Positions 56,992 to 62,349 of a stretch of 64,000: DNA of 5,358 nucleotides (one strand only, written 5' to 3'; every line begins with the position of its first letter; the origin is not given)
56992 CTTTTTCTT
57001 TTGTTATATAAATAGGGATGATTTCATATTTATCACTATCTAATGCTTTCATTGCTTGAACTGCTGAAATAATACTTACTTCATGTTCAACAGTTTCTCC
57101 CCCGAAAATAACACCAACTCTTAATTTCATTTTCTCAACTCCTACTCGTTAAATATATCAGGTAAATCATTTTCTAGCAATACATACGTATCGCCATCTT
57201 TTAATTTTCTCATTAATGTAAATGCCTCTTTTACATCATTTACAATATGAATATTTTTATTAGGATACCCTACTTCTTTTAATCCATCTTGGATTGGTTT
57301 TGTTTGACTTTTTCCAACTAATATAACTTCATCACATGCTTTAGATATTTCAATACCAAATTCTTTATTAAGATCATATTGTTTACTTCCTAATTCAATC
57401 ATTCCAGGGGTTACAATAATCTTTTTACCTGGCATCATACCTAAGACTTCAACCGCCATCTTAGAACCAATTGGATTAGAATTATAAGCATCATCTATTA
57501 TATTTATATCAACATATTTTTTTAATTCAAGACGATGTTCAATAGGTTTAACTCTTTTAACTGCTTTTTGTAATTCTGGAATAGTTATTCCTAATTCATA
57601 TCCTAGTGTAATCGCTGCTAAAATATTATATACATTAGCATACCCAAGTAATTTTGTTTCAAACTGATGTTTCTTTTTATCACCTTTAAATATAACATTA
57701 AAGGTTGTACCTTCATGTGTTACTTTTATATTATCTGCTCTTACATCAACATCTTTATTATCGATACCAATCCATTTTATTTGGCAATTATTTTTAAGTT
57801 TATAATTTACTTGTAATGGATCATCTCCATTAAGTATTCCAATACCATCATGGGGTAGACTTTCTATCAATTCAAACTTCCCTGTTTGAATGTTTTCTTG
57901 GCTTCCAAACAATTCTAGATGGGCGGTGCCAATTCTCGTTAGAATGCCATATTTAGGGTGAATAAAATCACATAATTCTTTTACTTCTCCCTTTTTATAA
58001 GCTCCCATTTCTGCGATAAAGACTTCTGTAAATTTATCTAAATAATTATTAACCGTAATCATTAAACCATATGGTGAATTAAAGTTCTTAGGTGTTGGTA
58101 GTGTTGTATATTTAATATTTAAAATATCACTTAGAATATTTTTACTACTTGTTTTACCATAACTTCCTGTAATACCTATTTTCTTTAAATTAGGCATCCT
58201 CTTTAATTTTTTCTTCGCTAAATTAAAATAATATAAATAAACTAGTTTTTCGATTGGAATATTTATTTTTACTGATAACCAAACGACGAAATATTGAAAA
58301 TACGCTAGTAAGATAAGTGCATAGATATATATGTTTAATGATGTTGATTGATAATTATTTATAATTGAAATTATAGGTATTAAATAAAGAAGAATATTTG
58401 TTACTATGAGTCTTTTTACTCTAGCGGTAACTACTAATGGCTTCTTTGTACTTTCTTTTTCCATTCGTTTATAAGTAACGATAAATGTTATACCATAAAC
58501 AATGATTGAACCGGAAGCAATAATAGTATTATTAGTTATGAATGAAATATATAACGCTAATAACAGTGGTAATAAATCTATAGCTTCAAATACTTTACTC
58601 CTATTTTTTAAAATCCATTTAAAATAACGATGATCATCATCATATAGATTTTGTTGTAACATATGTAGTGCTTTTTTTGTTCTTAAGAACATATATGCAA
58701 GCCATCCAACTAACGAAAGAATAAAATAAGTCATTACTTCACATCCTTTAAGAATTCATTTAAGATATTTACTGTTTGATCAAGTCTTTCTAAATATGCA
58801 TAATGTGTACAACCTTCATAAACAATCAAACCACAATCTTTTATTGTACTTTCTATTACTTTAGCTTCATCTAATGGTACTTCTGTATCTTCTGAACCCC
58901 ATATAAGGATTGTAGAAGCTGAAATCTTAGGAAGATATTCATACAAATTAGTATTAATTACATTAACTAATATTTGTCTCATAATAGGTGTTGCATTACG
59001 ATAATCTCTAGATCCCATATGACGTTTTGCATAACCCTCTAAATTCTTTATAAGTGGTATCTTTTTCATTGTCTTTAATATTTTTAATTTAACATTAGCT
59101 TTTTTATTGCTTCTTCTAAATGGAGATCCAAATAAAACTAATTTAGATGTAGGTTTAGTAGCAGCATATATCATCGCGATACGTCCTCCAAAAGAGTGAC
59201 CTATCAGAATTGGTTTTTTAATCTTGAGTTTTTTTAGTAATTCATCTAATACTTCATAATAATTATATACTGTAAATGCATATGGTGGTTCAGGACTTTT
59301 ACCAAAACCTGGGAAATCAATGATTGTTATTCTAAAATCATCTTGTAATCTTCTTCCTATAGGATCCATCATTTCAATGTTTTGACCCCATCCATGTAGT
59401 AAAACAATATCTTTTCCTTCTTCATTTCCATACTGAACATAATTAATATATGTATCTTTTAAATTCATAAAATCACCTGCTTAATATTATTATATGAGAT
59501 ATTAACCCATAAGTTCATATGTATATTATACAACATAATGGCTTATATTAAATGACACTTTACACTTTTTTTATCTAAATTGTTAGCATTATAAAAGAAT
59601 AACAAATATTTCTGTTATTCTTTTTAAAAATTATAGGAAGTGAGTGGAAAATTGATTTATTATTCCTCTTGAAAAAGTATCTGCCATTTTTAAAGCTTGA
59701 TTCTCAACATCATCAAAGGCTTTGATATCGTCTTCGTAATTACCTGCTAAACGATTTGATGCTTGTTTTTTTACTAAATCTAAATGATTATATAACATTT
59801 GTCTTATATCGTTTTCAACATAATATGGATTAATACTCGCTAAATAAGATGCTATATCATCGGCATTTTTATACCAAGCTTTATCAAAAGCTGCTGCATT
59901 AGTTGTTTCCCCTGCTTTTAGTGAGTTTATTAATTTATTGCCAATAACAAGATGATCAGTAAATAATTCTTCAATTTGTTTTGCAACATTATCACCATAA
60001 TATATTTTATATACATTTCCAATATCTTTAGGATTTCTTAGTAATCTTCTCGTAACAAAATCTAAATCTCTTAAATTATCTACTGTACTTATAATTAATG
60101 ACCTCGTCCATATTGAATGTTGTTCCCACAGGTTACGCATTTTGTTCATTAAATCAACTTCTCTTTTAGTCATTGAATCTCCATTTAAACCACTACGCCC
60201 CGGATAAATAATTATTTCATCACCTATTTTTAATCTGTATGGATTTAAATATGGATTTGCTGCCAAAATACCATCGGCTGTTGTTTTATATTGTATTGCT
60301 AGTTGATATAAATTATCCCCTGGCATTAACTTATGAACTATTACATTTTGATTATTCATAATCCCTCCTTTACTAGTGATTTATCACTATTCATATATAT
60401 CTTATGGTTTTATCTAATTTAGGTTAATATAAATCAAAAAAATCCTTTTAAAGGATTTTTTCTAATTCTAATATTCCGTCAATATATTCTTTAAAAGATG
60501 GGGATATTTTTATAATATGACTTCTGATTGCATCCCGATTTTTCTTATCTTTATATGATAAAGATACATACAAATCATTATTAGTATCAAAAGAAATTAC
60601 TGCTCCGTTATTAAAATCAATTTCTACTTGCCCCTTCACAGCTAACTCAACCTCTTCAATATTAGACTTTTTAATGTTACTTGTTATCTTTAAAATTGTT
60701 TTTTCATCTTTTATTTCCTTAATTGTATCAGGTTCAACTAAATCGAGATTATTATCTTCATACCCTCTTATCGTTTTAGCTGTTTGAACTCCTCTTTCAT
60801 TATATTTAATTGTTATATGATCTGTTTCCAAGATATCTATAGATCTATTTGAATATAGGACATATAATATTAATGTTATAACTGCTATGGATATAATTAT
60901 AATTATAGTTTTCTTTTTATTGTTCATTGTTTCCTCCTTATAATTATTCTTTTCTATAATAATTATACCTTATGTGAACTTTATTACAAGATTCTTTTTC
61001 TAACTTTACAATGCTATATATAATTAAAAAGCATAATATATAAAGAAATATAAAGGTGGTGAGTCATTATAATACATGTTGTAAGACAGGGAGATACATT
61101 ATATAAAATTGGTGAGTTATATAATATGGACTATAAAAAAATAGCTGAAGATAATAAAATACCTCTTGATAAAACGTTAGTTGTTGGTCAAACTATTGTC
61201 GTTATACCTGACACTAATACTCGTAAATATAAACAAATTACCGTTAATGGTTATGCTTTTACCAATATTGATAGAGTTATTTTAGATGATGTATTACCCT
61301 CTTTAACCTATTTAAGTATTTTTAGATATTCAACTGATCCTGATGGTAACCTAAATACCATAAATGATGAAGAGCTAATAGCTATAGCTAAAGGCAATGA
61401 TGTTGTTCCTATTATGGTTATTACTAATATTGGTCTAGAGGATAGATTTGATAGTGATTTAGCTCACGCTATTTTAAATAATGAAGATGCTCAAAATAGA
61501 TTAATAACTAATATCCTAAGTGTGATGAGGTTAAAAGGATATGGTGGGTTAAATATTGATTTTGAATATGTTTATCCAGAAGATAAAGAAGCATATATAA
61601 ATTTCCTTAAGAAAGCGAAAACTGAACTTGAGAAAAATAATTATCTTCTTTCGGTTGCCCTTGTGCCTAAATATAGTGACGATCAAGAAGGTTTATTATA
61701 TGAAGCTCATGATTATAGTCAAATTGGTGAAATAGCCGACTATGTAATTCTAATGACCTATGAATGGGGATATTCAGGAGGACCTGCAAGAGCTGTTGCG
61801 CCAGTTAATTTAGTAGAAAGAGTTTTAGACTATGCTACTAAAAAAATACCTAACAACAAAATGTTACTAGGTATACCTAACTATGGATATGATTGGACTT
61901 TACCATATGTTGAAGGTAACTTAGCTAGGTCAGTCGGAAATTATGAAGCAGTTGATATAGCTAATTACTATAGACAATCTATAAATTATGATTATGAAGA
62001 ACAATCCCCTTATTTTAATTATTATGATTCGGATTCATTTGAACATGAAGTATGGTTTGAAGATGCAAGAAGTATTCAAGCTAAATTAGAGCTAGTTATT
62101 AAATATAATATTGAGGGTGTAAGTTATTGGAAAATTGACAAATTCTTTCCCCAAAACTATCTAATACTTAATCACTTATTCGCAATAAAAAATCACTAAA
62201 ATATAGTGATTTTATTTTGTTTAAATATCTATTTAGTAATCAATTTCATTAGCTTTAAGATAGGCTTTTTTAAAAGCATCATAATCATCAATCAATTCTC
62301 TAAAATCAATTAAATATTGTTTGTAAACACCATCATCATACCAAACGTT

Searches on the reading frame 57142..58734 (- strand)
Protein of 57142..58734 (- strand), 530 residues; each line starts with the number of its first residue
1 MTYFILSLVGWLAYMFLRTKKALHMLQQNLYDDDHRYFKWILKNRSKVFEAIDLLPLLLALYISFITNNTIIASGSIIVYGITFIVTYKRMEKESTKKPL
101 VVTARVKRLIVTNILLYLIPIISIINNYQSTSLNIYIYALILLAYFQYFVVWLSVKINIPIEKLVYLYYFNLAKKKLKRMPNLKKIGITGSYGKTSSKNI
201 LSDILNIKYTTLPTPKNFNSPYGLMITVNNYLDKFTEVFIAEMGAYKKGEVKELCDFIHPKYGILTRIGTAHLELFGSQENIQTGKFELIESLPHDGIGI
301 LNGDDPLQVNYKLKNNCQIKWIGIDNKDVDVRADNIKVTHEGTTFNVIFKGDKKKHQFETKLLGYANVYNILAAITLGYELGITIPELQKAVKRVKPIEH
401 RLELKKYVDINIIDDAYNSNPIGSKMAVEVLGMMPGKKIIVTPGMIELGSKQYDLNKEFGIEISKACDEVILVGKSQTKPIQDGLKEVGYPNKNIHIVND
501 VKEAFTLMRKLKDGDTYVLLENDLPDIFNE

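Call 32: search_protein_families(library=pfam, proteins=[window:57142-58734:-], max_evalue=0.0001)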
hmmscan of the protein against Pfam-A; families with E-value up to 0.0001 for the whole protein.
window:57142-58734:- (530 aa): 2 families
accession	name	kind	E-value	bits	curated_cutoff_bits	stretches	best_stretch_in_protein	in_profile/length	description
PF08245.18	Mur_ligase_M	-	8.7e-41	140.5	24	1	188-377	1-199/200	Mur ligase middle domain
PF02875.26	Mur_ligase_C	-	8.6e-12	46.4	28.4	1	400-519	1-123/127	Mur ligase, glutamate ligase domain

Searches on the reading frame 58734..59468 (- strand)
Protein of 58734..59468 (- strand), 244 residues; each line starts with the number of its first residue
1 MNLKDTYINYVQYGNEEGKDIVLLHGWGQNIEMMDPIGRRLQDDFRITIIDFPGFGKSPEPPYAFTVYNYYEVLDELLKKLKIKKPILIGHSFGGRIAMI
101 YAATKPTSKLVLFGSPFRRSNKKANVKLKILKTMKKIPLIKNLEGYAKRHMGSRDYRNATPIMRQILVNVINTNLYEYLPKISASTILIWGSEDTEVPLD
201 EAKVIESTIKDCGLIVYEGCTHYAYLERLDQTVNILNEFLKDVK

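Call 32: search_protein_families(library=pfam, proteins=[window:58734-59468:-], max_evalue=0.0001)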
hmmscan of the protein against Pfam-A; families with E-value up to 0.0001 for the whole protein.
window:58734-59468:- (244 aa): 5 families
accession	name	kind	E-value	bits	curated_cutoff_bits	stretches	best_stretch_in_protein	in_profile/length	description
PF00561.26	Abhydrolase_1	-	4.8e-26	92.3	25.8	1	21-115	3-102/245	alpha/beta hydrolase fold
PF12697.13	Abhydrolase_6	-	4.3e-18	67.2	26.3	1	21-233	1-215/217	Alpha/beta hydrolase family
PF12146.15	Hydrolase_4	-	6.4e-15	55.5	27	1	20-227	6-237/239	Serine aminopeptidase, S33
PF20408.4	Abhydrolase_11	-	1.1e-07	32.2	27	1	21-140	5-132/193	Alpha/beta hydrolase domain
PF06342.18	DUF1057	-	8.2e-07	28.8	21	1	6-172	24-199/297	Alpha/beta hydrolase of unknown function (DUF1057)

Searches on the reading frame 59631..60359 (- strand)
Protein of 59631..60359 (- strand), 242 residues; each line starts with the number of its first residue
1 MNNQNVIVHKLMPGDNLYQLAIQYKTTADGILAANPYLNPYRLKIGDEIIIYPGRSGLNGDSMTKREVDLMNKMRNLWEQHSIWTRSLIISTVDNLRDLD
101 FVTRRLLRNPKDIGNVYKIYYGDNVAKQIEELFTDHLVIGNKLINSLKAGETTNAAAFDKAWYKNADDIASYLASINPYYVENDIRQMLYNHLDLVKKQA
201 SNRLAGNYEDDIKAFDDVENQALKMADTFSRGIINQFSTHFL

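Call 32: search_protein_families(library=pfam, proteins=[window:59631-60359:-], max_evalue=0.0001)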
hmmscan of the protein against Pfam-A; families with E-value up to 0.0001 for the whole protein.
window:59631-60359:- (242 aa): 1 family
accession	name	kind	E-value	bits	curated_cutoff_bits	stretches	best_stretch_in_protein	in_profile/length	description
PF01476.26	LysM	-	5.9e-06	26.6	20.9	1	13-51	5-42/43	LysM domain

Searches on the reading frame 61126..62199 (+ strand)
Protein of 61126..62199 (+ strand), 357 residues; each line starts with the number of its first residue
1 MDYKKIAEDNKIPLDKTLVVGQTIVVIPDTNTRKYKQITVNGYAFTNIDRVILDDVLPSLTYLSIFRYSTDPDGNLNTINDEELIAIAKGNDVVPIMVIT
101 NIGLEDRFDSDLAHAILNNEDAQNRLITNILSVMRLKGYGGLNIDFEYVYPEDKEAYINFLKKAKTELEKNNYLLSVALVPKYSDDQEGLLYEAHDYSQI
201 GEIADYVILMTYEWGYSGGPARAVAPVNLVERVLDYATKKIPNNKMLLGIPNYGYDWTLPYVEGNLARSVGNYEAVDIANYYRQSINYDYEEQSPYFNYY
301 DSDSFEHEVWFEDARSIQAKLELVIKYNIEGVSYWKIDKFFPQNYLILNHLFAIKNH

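Call 32: search_protein_families(library=pfam, proteins=[window:61126-62199:+], max_evalue=0.0001)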
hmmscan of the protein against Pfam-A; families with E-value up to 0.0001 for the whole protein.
window:61126-62199:+ (357 aa): 1 family
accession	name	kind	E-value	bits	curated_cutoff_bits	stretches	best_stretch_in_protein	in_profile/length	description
PF00704.34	Glyco_hydro_18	-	5.1e-32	112.2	29.6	1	114-338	81-315/317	Glycosyl hydrolases family 18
